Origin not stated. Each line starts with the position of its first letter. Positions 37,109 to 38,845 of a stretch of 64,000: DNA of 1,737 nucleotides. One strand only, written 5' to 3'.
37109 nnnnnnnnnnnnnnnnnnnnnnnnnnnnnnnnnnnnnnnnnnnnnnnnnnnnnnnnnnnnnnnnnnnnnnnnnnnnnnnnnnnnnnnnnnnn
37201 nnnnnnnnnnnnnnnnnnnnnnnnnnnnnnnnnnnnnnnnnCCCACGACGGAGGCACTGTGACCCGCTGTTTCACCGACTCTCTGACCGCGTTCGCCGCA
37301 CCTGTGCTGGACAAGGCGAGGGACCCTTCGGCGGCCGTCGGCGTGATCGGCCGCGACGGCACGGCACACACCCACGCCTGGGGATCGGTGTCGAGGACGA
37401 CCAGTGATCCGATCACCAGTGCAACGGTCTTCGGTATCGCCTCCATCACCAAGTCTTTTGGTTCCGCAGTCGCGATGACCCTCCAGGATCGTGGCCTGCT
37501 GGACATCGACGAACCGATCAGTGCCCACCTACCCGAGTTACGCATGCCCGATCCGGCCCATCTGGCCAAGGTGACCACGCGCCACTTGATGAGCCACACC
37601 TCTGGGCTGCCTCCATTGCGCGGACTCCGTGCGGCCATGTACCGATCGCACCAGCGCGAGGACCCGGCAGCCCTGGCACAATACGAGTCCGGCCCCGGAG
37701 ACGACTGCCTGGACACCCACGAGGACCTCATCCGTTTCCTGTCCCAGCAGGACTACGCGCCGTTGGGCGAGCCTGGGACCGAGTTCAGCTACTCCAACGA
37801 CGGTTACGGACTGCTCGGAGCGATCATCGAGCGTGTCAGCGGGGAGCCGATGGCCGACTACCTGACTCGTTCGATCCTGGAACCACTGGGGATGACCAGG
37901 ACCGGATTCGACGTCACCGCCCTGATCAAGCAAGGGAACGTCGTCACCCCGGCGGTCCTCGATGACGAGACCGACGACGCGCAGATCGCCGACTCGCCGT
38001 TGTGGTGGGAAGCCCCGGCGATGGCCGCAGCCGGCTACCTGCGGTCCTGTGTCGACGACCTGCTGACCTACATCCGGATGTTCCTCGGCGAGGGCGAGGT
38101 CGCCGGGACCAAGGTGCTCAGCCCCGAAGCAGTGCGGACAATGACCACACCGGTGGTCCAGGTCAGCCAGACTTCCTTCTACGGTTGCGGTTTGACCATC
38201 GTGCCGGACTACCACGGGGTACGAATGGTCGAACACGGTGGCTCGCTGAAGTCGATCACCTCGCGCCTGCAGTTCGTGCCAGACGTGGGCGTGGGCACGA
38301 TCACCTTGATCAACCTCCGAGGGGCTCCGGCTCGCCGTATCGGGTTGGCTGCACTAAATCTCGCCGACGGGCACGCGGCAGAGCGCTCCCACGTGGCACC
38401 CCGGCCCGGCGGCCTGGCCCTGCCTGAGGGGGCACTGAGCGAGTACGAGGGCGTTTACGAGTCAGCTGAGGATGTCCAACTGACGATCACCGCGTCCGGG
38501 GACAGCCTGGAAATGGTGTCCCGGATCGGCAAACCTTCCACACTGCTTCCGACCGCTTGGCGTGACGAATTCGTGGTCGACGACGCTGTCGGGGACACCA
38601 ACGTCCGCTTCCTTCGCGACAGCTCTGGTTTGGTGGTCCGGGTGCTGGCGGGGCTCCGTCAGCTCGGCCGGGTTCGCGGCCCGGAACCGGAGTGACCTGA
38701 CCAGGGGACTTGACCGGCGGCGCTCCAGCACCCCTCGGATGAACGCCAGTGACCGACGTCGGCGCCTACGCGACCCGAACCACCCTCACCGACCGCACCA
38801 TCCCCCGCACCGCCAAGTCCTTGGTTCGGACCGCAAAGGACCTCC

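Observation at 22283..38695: Candidate undescribed PucR-activated regulon for import and breakdown of D-amino-acid-containing or N-acylated peptides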

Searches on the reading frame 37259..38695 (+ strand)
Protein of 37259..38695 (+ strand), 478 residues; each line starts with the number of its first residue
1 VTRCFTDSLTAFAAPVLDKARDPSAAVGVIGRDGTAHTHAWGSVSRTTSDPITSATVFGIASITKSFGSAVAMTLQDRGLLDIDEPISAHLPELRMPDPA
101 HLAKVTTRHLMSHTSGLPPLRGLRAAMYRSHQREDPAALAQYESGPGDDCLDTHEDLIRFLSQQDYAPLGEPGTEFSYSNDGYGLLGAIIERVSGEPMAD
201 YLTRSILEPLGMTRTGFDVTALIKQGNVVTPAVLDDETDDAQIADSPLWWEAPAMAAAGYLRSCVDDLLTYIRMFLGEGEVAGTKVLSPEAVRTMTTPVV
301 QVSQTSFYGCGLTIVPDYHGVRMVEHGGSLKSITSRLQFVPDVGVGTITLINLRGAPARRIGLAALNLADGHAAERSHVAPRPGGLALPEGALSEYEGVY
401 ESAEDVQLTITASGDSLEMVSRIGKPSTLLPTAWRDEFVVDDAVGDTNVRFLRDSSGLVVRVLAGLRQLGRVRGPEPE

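Call 3: search_protein_families(library=pfam, proteins=[window:37259-38695:+])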
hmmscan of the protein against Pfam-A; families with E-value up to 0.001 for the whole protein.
window:37259-38695:+ (478 aa): 2 families
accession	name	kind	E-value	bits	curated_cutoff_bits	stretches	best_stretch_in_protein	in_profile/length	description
PF00144.29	Beta-lactamase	-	4e-59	200.9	27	1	16-362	8-319/329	Beta-lactamase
PF11954.13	DUF3471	-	0.00039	21.2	29.3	1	389-462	8-86/103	Domain of unknown function (DUF3471)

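Call 9: search_solved_structures(query=window:37259-38695:+, max_evalue=0.00001)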
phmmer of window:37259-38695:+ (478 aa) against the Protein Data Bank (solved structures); distinct sequences matched with E-value up to 0.00001: 138 (the best 60 are shown).
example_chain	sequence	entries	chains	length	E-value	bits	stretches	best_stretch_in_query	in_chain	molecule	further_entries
2qmi_A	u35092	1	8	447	1.1e-37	133.1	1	10-377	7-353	Pbp related beta-lactamase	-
7spn_A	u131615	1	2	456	2.3e-27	99.1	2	20-116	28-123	IS11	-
9sn1_A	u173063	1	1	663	1.7e-23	86.3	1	48-457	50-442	Beta-lactamase family protein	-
6ksu_A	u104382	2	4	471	7.5e-19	71.1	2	25-118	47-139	Alpha/beta hydrolase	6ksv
1cef_A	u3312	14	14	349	1.2e-18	70.4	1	23-332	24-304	D-ALANYL-D-ALANINE CARBOXYPEPTIDASE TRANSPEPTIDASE | D-ALANYL-D-ALANINE CARBOXYPEPTIDASE | D-alanyl-D-alanine carboxypeptidase precursor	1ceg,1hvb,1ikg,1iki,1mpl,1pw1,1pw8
1sde_A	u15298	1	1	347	1.2e-18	70.4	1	23-332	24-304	D-alanyl-D-alanine carboxypeptidase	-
4y7p_A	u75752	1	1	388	3.4e-18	68.9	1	33-333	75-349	Alkaline D-peptidase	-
4gdn_A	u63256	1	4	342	7.5e-18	67.8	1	171-355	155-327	Protein flp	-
4ivi_A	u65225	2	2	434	1.1e-17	67.3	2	167-297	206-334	Carboxylesterase | Carboxylesterases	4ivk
3wwx_A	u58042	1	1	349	3.1e-17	65.7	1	58-344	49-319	S12 family peptidase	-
7uda_A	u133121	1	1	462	5.8e-17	64.8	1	26-297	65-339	Beta-lactamase domain-containing protein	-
7u1b_A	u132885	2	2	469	6e-17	64.8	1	26-297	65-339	Beta-lactamase domain-containing protein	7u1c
7atl_AAA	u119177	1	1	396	9.1e-17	64.2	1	16-222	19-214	Esterase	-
5e2h_A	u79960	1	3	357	1.3e-16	63.7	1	13-121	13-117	Beta-lactamase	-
5e2g_A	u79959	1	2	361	9.1e-16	60.9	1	6-121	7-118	Beta-lactamase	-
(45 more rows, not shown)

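Call 15: find_homologous_proteins(query=window:37259-38695:+, max_evalue=1e-20)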
Query window:37259-38695:+ (478 aa): 678 proteins with E <= 1e-20 among 8000 candidates; the best 120 are listed.
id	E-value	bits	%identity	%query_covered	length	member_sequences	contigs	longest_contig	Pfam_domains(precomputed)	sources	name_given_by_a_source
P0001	0.0e+0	1067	100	100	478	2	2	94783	PF00144.30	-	-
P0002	8.0e-162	557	55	99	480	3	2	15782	PF00144.30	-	-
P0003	2.6e-93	331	39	98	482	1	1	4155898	PF00144.30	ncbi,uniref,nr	ncbi:serine hydrolase [Alkalihalobacillus sp. AL-G]|uniref:serine hydrolase domain-containing protei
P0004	1.2e-92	329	37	97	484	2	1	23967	PF11954.14,PF00144.30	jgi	jgi:CubicO group peptidase (beta-lactamase class C family)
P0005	2.3e-92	328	38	96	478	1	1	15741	PF11954.14,PF00144.30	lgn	-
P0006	2.0e-91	325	40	97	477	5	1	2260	PF00144.30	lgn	-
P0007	7.0e-91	323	39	98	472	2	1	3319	PF00144.30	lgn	-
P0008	4.1e-90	321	37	97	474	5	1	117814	PF00144.30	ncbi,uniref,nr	ncbi:beta-lactamase family protein [Bacillus litorisediminis]|uniref:beta-lactamase family protein n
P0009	1.3e-89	319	36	98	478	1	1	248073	PF11954.14,PF00144.30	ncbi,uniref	ncbi:serine hydrolase domain-containing protein [Alkalibacillus silvisoli]|uniref:Serine hydrolase n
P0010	2.3e-89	318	38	96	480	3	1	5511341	PF11954.14,PF00144.30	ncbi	-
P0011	5.6e-89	317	37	99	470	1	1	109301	PF00144.30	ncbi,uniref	ncbi:serine hydrolase domain-containing protein [Brevibacillus sp. NRS-1366]|uniref:serine hydrolase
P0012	6.9e-89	317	38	98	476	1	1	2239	PF11954.14,PF00144.30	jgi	-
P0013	5.3e-88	314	36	98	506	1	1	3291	PF11954.14,PF00144.30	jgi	jgi:CubicO group peptidase (beta-lactamase class C family)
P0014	6.0e-88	314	37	98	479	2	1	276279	PF00144.30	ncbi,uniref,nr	ncbi:serine hydrolase domain-containing protein [Brevibacillus reuszeri]|uniref:serine hydrolase dom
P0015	6.0e-88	314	35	100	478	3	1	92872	PF00144.30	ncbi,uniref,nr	ncbi:serine hydrolase domain-containing protein [Alkalibacillus haloalkaliphilus]|uniref:Serine hydr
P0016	6.5e-88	314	37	99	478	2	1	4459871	PF11954.14,PF00144.30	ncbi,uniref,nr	ncbi:serine hydrolase domain-containing protein [Alteribacter populi]|uniref:serine hydrolase domain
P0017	7.8e-88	313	37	98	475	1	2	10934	PF00144.30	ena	-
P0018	8.9e-88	313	40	97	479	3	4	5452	PF00144.30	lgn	-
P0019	9.5e-88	313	41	94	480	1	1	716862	PF11954.14,PF00144.30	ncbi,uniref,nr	ncbi:hypothetical protein CR205_17585 [Alteribacter lacisalsi]|uniref:Beta-lactamase-related domain-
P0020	3.6e-87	311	36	96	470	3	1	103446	PF00144.30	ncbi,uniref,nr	ncbi:serine hydrolase domain-containing protein [Anaerobacillus arseniciselenatis]|uniref:serine hyd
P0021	3.8e-87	311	36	97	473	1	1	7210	PF11954.14,PF00144.30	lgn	-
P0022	5.1e-87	311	36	98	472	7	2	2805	PF11954.14,PF00144.30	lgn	-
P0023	5.4e-87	311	36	98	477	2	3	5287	PF11954.14,PF00144.30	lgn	-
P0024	9.7e-87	310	38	97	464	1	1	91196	PF00144.30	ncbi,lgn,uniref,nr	ncbi:CubicO group peptidase (beta-lactamase class C family) [Salsuginibacillus halophilus]|uniref:Cu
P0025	1.0e-86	310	39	97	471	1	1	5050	PF00144.30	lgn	-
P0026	1.1e-86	310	37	99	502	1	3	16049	PF11954.14,PF00144.30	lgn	-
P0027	1.2e-86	309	36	99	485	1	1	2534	PF11954.14,PF00144.30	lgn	-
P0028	1.5e-86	309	40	94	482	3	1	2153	PF00144.30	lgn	-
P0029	2.0e-86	309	40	94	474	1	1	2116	PF00144.30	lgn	-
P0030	2.4e-86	308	37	96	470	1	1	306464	PF11954.14,PF00144.30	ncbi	ncbi:serine hydrolase [Pseudoneobacillus sp. C159]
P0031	2.4e-86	308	37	98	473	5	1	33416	PF00144.30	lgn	-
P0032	2.9e-86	308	35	97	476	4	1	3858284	PF00144.30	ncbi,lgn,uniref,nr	ncbi:serine hydrolase domain-containing protein [Lentibacillus amyloliquefaciens]|uniref:Beta-lactam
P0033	3.1e-86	308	38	98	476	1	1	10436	PF00144.30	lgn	-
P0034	4.0e-86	308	40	94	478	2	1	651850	PF11954.14,PF00144.30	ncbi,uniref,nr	ncbi:serine hydrolase [Alteribacter natronophilus]|uniref:serine hydrolase n=1 Tax=Alteribacter natr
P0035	4.4e-86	308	41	94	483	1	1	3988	PF00144.30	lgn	-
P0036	6.1e-86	307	35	98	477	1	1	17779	PF11954.14,PF00144.30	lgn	-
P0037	6.6e-86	307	35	98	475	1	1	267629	PF11954.14,PF00144.30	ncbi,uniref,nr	ncbi:serine hydrolase [Oceanobacillus halotolerans]|uniref:serine hydrolase n=1 Tax=Oceanobacillus h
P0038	7.4e-86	307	36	97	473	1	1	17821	PF11954.14,PF00144.30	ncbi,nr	ncbi:serine hydrolase [Bacillaceae bacterium Marseille-Q3522]|nr:serine hydrolase [Bacillaceae bacte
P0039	8.2e-86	307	34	98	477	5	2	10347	PF00144.30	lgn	-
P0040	1.0e-85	306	35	97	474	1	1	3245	PF00144.30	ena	-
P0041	1.2e-85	306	38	97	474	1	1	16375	PF00144.30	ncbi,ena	-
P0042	1.3e-85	306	37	97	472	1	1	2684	PF11954.14,PF00144.30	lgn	-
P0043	1.6e-85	306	38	98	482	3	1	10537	PF00144.30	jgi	-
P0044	2.8e-85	305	40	97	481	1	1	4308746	PF00144.30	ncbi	-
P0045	1.2e-84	303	37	97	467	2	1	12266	PF11954.14,PF00144.30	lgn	-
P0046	1.4e-84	303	37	97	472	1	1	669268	PF00144.30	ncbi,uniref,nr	ncbi:hypothetical protein DS745_20775 [Anaerobacillus alkaliphilus]|uniref:Beta-lactamase-related do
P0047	1.6e-84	302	40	85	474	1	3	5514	PF00144.30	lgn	-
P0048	1.7e-84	302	35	97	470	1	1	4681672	PF00144.30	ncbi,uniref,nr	ncbi:serine hydrolase domain-containing protein [Evansella cellulosilytica]|uniref:Beta-lactamase n=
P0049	2.3e-84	302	33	97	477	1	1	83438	PF11954.14,PF00144.30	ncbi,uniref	ncbi:serine hydrolase [Bacillus sp. CGMCC 1.16607]|uniref:serine hydrolase n=1 Tax=Bacillus sp. CGMC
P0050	2.5e-84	302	37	97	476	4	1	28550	PF11954.14,PF00144.30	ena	-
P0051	2.6e-84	302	38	94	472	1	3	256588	PF00144.30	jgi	jgi:CubicO group peptidase (beta-lactamase class C family)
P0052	3.5e-84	301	35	97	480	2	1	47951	PF00144.30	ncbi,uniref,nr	ncbi:serine hydrolase domain-containing protein [Brevibacillus daliensis]|uniref:serine hydrolase do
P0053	3.6e-84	301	34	99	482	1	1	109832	PF11954.14,PF00144.30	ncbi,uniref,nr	ncbi:CubicO group peptidase (beta-lactamase class C family) [Cytobacillus eiseniae]|uniref:CubicO gr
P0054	5.8e-84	301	34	97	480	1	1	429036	PF11954.14,PF00144.30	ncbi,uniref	ncbi:serine hydrolase domain-containing protein [Lentibacillus sp. N15]|uniref:serine hydrolase doma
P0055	5.8e-84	301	36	97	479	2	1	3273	PF00144.30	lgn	-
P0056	7.1e-84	300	37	98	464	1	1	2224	PF11954.14,PF00144.30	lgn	-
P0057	7.4e-84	300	38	97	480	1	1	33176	PF00144.30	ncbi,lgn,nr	ncbi:MAG TPA: serine hydrolase [Symbiobacteriaceae bacterium]|nr:serine hydrolase [Symbiobacteriacea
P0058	7.8e-84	300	33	98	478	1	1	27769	PF11954.14,PF00144.30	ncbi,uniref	ncbi:serine hydrolase domain-containing protein [Evansella sp. AB-rgal1]|uniref:serine hydrolase dom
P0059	8.9e-84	300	36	99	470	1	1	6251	PF00144.30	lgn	-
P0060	1.0e-83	300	38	96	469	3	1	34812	PF11954.14,PF00144.30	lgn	-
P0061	1.0e-83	300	37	99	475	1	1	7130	PF11954.14,PF00144.30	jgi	jgi:CubicO group peptidase (beta-lactamase class C family)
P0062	1.2e-83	300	39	98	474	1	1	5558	PF11954.14,PF00144.30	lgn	-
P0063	1.2e-83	300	37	96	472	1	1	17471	PF00144.30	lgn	-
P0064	1.3e-83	299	35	97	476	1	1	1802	PF00144.30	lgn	-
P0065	1.9e-83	299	36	96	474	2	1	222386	PF11954.14,PF00144.30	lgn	-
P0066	2.7e-83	298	37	98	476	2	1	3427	PF11954.14,PF00144.30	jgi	-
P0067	3.3e-83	298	35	96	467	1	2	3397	PF00144.30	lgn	-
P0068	3.5e-83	298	37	96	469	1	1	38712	PF11954.14,PF00144.30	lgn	-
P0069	3.6e-83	298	37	98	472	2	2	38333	PF11954.14,PF00144.30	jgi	-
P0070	4.2e-83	298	37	96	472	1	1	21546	PF00144.30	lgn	-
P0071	5.5e-83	297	39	98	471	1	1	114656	PF11954.14,PF00144.30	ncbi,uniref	ncbi:serine hydrolase [Brevibacillus sp. NRS-1366]|uniref:serine hydrolase n=1 Tax=Brevibacillus sp.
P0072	6.6e-83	297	37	96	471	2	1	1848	PF11954.14,PF00144.30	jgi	jgi:CubicO group peptidase (beta-lactamase class C family)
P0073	7.2e-83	297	36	98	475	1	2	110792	PF11954.14,PF00144.30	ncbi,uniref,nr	ncbi:serine hydrolase [Evansella tamaricis]|uniref:Serine hydrolase n=1 Tax=Evansella tamaricis TaxI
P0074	7.6e-83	297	35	98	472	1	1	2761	PF11954.14,PF00144.30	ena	-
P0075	7.8e-83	297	35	96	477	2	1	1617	PF00144.30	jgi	jgi:CubicO group peptidase (beta-lactamase class C family)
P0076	8.3e-83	297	35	97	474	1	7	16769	PF11954.14,PF00144.30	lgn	-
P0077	8.7e-83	297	38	98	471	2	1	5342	PF00144.30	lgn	-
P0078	9.6e-83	297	39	97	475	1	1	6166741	PF11954.14,PF00144.30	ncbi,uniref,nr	ncbi:serine hydrolase [Brevibacillus choshinensis]|uniref:serine hydrolase n=1 Tax=Brevibacillus cho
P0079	1.0e-82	297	36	99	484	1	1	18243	PF00144.30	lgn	-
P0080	1.1e-82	296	37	98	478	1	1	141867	PF11954.14,PF00144.30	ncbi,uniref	ncbi:serine hydrolase domain-containing protein [Brevibacillus borstelensis]|uniref:serine hydrolase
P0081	1.1e-82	296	38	98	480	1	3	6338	PF00144.30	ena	-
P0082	2.2e-82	295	35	97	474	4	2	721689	PF00144.30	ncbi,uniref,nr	ncbi:serine hydrolase domain-containing protein [Terribacillus saccharophilus]|uniref:Beta-lactamase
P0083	3.4e-82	295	37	97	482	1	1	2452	PF00144.30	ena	-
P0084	3.4e-82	295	33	98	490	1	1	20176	PF11954.14,PF00144.30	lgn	-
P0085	3.7e-82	295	35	97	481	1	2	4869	PF11954.14,PF00144.30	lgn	-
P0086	4.3e-82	294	37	96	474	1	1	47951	PF00144.30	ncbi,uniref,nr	ncbi:serine hydrolase domain-containing protein [Brevibacillus daliensis]|uniref:serine hydrolase do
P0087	6.1e-82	294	35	99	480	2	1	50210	PF00144.30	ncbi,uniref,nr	ncbi:serine hydrolase [Paenibacillus sp. LMG 31460]|uniref:Serine hydrolase n=2 Tax=Paenibacillus ge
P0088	6.2e-82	294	36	97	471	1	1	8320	PF00144.30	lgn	-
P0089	8.0e-82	294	38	96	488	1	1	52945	PF00144.30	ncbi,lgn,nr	ncbi:MAG: serine hydrolase [Clostridia bacterium]|nr:serine hydrolase [Clostridia bacterium]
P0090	8.4e-82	294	36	98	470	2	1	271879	PF11954.14,PF00144.30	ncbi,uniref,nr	ncbi:serine hydrolase domain-containing protein [Brevibacillus reuszeri]|uniref:serine hydrolase dom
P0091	9.7e-82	293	39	98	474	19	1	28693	PF11954.14,PF00144.30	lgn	-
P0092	1.4e-81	293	36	99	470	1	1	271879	PF00144.30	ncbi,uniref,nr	ncbi:serine hydrolase [Brevibacillus reuszeri]|uniref:serine hydrolase n=1 Tax=Brevibacillus reuszer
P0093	1.4e-81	293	36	99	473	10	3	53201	PF00144.30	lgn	-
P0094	1.5e-81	293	38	96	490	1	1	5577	PF00144.30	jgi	jgi:CubicO group peptidase (beta-lactamase class C family)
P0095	1.5e-81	293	34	96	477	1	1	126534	PF00144.30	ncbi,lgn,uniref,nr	ncbi:CubicO group peptidase, beta-lactamase class C family [Terribacillus halophilus]|uniref:CubicO 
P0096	1.5e-81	293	33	98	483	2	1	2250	PF00144.30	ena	-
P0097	1.9e-81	292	37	94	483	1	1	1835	PF00144.30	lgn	-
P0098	2.1e-81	292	37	95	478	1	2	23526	PF00144.30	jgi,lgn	-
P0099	2.3e-81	292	35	98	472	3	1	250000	PF00144.30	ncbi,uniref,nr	ncbi:class A beta-lactamase-related serine hydrolase [Brevibacillus fluminis]|uniref:Class A beta-la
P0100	2.5e-81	292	35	97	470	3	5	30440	PF00144.30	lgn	-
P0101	2.5e-81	292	38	83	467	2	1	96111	PF00144.30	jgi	jgi:CubicO group peptidase (beta-lactamase class C family)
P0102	3.1e-81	292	38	99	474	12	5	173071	PF11954.14,PF00144.30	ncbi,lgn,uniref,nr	ncbi:serine hydrolase domain-containing protein [Brevibacillus formosus]|uniref:serine hydrolase dom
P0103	4.1e-81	291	37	95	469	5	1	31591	PF11954.14,PF00144.30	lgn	-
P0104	4.7e-81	291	36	98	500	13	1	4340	PF00144.30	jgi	-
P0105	6.0e-81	291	36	98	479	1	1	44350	PF00144.30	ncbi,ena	-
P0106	6.1e-81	291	38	96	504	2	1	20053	PF00144.30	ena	-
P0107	7.8e-81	290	38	98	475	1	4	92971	PF11954.14,PF00144.30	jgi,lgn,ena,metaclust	metaclust:\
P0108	8.0e-81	290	37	97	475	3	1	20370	PF11954.14,PF00144.30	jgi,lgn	-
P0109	8.6e-81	290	38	97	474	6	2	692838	PF11954.14,PF00144.30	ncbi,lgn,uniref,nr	ncbi:serine hydrolase [Brevibacillus choshinensis]|uniref:serine hydrolase n=1 Tax=Brevibacillus cho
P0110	9.2e-81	290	37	97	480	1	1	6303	PF00144.30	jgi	-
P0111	9.7e-81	290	37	94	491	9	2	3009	PF00144.30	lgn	-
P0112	1.4e-80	289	35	97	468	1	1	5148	PF00144.30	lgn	-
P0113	1.6e-80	289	34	98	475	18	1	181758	PF11954.14,PF00144.30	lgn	-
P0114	1.8e-80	289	38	97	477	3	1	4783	PF00144.30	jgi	-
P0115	1.9e-80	289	37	99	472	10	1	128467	PF11954.14,PF00144.30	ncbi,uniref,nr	ncbi:serine hydrolase domain-containing protein [Brevibacillus sp. AY1]|uniref:serine hydrolase doma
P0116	1.9e-80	289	37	97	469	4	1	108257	PF11954.14,PF00144.30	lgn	-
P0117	1.9e-80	289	38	98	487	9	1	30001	PF11954.14,PF00144.30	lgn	-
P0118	2.1e-80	289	37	97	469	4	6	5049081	PF11954.14,PF00144.30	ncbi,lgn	ncbi:UNVERIFIED_CONTAM: CubicO group peptidase (beta-lactamase class C family) [Brevibacillus sp. OA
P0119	2.2e-80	289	35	97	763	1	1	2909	PF12697.14,PF00561.27,PF12146.16,PF00144.30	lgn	-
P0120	2.3e-80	289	36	97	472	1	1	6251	PF11954.14,PF00144.30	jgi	jgi:CubicO group peptidase (beta-lactamase class C family)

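Call 16: find_encoding_contigs(protein=P0001, flank=10000, max_places=4)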
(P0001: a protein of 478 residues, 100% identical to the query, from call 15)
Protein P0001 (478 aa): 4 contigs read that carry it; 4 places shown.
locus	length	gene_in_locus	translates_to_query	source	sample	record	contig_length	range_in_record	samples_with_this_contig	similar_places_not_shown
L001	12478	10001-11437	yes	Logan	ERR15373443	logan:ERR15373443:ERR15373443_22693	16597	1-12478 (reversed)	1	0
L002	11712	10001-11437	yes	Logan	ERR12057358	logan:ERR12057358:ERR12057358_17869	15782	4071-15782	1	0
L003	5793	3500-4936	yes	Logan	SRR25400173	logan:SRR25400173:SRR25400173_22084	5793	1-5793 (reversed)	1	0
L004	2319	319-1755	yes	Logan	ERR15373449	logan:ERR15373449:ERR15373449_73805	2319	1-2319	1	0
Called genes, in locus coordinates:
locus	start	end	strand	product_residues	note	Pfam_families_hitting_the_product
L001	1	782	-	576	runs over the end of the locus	PF00496:SBP_bac_5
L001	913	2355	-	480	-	PF00144:Beta-lactamase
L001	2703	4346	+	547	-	PF17853:GGDEF_2, PF13556:HTH_30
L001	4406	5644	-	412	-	PF00082:Peptidase_S8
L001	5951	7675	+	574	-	PF13556:HTH_30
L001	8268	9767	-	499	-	PF01979:Amidohydro_1 (faint), PF07969:Amidohydro_3 (weak)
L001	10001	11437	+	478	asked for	PF00144:Beta-lactamase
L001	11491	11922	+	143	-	-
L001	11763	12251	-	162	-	-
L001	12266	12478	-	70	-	?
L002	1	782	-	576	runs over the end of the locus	PF00496:SBP_bac_5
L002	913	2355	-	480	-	PF00144:Beta-lactamase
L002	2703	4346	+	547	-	PF17853:GGDEF_2, PF13556:HTH_30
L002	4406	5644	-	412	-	PF00082:Peptidase_S8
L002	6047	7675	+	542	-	PF13556:HTH_30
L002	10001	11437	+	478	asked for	PF00144:Beta-lactamase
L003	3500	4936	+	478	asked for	PF00144:Beta-lactamase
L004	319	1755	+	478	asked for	PF00144:Beta-lactamase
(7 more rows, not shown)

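Call 17: find_encoding_contigs(protein=P0002, flank=10000, max_places=4)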
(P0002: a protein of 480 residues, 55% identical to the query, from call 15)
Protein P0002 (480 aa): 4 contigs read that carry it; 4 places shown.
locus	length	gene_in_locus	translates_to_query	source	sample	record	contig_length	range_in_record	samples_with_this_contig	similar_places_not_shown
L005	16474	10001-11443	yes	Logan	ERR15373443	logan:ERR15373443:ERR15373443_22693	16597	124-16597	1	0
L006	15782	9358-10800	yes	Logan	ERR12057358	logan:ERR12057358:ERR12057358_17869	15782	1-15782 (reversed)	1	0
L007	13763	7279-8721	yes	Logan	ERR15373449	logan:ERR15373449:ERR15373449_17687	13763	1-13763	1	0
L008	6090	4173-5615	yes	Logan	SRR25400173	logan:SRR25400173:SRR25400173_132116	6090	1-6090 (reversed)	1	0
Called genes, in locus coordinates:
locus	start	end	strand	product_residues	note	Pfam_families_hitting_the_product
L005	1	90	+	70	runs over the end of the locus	?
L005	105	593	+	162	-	-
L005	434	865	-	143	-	-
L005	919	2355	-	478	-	PF00144:Beta-lactamase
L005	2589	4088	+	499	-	PF01979:Amidohydro_1 (faint), PF07969:Amidohydro_3 (weak)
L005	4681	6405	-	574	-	PF13556:HTH_30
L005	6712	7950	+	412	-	PF00082:Peptidase_S8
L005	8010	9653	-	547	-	PF17853:GGDEF_2, PF13556:HTH_30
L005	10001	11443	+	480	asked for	PF00144:Beta-lactamase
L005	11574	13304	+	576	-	PF00496:SBP_bac_5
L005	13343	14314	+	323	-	PF00528:BPD_transp_1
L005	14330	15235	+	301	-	PF12911:OppC_N (weak), PF00528:BPD_transp_1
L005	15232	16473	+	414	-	?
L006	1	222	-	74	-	?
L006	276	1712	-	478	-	PF00144:Beta-lactamase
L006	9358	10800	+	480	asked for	PF00144:Beta-lactamase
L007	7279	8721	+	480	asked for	PF00144:Beta-lactamase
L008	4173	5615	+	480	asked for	PF00144:Beta-lactamase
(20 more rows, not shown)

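Call 18: find_encoding_contigs(protein=P0003, flank=10000, max_places=1)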
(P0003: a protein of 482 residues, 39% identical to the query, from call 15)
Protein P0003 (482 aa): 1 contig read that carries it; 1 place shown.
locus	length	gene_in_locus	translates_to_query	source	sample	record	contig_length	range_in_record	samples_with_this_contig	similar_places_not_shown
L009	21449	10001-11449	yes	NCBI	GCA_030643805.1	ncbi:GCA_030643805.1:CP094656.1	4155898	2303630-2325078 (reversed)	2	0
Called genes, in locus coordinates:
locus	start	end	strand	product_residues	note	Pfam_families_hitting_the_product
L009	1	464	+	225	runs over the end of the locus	-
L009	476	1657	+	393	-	PF02557:VanY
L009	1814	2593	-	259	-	PF00106:adh_short, PF13561:adh_short_C2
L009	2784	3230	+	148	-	-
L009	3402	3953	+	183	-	PF04542:Sigma70_r2, PF08281:Sigma70_r4_2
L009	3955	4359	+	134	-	PF03551:PadR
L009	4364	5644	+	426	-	PF01098:FTSW_RODA_SPOVE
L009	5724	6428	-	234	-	PF13517:FG-GAP_3 (faint), PF27120:YybI_C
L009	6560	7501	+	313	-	-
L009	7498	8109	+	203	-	-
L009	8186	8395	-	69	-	-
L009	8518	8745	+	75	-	PF13031:DUF3892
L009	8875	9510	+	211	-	PF02525:Flavodoxin_2, PF03358:FMN_red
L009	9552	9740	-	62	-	-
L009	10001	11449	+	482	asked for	PF00144:Beta-lactamase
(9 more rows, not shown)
